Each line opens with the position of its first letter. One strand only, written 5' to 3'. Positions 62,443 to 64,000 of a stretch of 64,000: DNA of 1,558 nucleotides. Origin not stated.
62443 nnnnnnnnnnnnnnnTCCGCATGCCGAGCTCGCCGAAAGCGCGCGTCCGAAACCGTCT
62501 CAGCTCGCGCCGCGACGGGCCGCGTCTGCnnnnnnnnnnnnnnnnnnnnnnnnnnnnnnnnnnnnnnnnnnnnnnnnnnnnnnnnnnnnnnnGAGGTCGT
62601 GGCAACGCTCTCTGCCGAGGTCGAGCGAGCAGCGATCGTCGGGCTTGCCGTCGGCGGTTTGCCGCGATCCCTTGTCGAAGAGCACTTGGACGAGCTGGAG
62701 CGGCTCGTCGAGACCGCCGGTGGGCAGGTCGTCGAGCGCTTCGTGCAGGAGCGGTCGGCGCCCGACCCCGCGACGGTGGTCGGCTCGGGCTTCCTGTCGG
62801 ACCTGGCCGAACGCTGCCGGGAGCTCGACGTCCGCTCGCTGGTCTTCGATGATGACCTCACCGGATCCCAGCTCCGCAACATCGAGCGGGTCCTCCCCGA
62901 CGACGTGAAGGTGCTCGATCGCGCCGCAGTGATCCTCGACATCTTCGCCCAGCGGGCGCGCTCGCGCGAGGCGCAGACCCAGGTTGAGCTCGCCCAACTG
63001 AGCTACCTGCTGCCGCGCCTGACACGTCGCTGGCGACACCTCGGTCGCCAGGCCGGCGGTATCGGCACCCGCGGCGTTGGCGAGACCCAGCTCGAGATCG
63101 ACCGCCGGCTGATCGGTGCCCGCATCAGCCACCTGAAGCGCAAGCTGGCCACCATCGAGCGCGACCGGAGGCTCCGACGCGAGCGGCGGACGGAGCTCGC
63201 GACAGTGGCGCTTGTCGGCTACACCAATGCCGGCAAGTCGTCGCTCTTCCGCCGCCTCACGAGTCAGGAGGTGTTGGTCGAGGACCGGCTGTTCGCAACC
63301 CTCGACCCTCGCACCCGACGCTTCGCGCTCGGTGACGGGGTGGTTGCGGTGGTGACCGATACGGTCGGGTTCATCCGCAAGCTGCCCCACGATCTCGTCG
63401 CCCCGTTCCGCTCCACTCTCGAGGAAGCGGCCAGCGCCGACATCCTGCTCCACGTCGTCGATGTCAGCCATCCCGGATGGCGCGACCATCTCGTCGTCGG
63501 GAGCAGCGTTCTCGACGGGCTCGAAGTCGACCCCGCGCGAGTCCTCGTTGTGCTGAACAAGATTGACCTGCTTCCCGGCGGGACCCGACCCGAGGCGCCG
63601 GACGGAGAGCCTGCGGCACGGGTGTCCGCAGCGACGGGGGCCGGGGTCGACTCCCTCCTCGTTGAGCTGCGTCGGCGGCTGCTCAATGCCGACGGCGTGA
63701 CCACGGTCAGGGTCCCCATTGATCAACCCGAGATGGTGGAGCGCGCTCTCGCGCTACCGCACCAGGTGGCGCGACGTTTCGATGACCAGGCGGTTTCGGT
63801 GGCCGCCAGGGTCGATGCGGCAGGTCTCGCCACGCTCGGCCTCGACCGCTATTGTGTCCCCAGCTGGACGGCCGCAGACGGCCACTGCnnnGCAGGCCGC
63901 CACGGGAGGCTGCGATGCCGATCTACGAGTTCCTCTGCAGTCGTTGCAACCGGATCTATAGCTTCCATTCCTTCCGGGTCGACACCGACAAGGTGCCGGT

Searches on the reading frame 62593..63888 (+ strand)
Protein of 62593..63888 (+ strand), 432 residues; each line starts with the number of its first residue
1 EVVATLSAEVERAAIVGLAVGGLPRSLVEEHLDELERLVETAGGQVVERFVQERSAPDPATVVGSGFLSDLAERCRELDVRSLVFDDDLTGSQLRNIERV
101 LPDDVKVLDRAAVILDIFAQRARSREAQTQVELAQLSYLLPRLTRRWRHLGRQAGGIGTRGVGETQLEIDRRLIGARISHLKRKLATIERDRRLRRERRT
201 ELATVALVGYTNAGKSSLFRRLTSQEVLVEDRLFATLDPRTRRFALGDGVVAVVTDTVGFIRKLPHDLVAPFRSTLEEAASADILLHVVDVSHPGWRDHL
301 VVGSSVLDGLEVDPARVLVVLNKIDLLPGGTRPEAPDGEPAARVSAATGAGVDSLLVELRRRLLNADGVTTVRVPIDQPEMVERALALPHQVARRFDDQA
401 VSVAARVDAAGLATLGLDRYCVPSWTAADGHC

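Call 29: search_protein_families(library=pfam, proteins=[window:62593-63888:+], max_evalue=0.001)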
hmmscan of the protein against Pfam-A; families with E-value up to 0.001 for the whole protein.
window:62593-63888:+ (432 aa): 4 families
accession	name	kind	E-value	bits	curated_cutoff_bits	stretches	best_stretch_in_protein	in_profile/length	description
PF16360.10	GTP-bdg_M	-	1.4e-29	102.9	29.5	1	121-199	1-79/79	GTP-binding GTPase Middle Region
PF13167.11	GTP-bdg_N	-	7.2e-28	97.4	25.4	1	29-119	1-89/89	GTP-binding GTPase N-terminal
PF01926.29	MMR_HSR1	-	9.6e-18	64.8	21.9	1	204-323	1-113/113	50S ribosome-binding GTPase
PF19275.4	HflX_C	-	0.00018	21.9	26.4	1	340-417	11-87/102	HflX C-terminal domain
